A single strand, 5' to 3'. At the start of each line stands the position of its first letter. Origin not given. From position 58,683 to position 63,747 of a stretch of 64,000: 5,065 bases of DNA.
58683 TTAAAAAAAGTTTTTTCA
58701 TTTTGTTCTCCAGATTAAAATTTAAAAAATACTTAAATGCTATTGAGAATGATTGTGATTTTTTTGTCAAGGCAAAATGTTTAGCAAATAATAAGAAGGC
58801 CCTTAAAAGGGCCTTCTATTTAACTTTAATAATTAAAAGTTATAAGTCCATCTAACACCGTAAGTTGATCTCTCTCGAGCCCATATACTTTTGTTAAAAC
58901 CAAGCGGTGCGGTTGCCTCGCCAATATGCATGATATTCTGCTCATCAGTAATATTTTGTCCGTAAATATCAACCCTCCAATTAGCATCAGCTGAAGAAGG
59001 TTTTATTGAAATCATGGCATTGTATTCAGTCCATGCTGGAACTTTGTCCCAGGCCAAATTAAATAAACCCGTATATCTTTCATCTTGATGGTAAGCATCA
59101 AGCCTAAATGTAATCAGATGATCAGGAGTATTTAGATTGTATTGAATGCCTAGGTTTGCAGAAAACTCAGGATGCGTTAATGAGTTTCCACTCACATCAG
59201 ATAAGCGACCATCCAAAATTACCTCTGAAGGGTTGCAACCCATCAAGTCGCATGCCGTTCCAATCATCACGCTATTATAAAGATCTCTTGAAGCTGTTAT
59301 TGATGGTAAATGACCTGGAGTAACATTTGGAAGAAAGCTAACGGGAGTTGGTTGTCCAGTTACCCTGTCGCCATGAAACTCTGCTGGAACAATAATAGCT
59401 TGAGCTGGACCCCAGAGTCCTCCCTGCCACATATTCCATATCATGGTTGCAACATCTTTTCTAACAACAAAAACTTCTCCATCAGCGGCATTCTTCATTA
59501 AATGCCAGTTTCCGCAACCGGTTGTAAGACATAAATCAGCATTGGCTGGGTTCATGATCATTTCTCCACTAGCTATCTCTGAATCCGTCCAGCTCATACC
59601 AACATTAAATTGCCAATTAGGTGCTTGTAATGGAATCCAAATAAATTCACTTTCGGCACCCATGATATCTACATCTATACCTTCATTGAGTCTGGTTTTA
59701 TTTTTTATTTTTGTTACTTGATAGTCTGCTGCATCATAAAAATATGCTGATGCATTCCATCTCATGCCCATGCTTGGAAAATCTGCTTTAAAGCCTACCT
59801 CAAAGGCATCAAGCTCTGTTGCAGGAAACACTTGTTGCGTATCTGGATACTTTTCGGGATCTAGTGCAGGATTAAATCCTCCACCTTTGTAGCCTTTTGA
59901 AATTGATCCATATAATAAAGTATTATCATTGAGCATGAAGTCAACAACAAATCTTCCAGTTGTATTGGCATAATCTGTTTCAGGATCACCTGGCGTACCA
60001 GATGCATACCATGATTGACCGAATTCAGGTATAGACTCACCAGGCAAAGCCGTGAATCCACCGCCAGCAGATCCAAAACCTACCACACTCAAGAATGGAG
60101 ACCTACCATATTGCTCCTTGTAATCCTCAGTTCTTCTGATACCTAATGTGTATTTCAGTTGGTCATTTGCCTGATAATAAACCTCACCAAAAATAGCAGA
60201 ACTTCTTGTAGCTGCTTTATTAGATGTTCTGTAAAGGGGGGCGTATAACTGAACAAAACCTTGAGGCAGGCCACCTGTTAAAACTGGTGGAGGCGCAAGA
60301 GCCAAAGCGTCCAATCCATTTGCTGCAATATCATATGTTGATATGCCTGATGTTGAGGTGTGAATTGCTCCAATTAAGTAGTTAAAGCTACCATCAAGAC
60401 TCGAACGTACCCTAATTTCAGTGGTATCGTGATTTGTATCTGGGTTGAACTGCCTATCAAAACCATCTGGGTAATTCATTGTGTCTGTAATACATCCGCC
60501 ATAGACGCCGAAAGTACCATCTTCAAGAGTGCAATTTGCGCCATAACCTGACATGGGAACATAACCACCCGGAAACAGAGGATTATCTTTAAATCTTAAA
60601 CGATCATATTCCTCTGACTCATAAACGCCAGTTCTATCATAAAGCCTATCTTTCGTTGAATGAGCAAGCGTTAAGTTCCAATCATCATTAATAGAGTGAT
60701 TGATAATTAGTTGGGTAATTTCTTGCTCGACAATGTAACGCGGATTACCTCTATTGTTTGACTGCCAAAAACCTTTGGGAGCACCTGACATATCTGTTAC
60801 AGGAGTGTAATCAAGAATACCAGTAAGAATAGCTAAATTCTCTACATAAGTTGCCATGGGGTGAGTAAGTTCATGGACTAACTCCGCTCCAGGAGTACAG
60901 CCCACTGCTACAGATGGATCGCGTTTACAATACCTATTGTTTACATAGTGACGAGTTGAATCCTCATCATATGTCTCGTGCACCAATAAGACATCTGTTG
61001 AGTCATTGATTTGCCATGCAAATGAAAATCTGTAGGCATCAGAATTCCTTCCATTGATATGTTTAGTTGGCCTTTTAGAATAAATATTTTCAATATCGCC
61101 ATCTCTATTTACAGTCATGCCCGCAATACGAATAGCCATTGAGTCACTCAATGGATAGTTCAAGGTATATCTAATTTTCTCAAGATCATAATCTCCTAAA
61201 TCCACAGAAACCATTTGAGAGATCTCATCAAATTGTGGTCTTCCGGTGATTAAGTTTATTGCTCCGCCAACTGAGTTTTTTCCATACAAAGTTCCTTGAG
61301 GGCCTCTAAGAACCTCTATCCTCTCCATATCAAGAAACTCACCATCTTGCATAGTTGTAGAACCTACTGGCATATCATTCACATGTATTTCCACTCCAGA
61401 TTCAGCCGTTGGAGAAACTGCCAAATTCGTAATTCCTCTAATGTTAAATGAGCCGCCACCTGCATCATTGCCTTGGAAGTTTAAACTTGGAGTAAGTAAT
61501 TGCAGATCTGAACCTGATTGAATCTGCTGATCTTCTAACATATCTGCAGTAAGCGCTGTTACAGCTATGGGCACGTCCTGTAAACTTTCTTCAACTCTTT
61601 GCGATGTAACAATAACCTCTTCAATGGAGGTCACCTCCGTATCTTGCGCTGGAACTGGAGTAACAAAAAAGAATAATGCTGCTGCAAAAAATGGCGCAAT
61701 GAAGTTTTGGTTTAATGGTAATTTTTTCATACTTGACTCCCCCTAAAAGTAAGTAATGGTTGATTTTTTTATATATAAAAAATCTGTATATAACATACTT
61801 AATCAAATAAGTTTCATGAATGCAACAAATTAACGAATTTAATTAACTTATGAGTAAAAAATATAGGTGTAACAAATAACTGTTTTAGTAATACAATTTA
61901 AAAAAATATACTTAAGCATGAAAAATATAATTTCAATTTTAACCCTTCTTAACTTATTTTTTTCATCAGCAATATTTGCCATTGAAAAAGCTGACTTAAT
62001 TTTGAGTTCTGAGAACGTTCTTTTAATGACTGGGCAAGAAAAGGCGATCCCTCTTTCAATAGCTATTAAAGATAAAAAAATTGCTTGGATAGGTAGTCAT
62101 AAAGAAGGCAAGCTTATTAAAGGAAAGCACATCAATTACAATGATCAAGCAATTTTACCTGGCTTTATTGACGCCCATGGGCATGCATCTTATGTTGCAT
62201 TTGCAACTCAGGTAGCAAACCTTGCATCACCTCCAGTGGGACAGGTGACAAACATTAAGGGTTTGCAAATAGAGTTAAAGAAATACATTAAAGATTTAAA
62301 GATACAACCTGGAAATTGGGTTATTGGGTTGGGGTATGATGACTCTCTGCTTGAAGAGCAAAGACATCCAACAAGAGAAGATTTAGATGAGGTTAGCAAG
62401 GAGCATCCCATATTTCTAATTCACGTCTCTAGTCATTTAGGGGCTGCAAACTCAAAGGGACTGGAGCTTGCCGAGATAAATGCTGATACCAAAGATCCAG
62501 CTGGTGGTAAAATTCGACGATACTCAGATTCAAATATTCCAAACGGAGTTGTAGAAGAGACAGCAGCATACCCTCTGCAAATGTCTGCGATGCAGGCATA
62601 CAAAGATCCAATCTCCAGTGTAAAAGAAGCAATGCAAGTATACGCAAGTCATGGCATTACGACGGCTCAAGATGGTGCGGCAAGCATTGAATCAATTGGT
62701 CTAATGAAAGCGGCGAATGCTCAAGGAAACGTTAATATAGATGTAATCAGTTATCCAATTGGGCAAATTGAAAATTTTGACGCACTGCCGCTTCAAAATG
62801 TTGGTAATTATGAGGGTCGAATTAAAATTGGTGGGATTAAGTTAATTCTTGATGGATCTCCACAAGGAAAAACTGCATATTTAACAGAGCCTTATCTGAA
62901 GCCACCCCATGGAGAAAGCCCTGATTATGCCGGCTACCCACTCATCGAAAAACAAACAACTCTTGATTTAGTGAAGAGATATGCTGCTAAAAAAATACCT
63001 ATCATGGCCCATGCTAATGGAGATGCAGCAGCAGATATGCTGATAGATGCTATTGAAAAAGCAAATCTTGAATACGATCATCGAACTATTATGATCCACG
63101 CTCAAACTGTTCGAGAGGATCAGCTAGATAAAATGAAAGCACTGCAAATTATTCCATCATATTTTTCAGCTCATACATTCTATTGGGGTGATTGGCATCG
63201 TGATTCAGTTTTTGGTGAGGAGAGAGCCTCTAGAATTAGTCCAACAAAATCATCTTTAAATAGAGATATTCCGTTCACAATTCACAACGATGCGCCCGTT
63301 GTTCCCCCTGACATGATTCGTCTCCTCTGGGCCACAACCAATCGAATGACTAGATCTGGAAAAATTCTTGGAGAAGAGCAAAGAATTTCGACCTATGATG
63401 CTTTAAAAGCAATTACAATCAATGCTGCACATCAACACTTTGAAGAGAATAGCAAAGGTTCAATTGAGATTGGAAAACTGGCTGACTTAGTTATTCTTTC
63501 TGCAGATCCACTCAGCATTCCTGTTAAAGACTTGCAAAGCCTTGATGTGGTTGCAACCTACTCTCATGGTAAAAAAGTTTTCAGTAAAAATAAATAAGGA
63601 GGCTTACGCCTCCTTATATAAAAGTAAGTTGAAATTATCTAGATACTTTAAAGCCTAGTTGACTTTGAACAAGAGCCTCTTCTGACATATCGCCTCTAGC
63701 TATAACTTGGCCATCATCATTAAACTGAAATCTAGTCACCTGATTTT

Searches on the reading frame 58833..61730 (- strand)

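Call 52: search_protein_families(library=pfam, proteins=[window:58833-61730:-], max_evalue=0.0001)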
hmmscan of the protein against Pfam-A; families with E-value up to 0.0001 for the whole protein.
window:58833-61730:- (965 aa): 2 families
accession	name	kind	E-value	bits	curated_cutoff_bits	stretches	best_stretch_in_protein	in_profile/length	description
PF07715.20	Plug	-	5.6e-19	69.1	23.9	1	50-157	2-107/107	TonB-dependent Receptor Plug Domain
PF00593.30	TonB_dep_Rec_b-barrel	-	8.5e-17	62.6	27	1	319-720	42-353/436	TonB dependent receptor-like, beta-barrel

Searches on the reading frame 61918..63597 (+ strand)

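Call 52: search_protein_families(library=pfam, proteins=[window:61918-63597:+], max_evalue=0.0001)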
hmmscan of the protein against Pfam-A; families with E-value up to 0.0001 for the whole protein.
window:61918-63597:+ (559 aa): 2 families
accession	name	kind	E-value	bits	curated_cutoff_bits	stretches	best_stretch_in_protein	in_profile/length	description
PF07969.17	Amidohydro_3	-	2.1e-97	328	29.7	1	77-555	8-472/472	Amidohydrolase family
PF01979.26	Amidohydro_1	-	8.2e-14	52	25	1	356-554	145-345/345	Amidohydrolase family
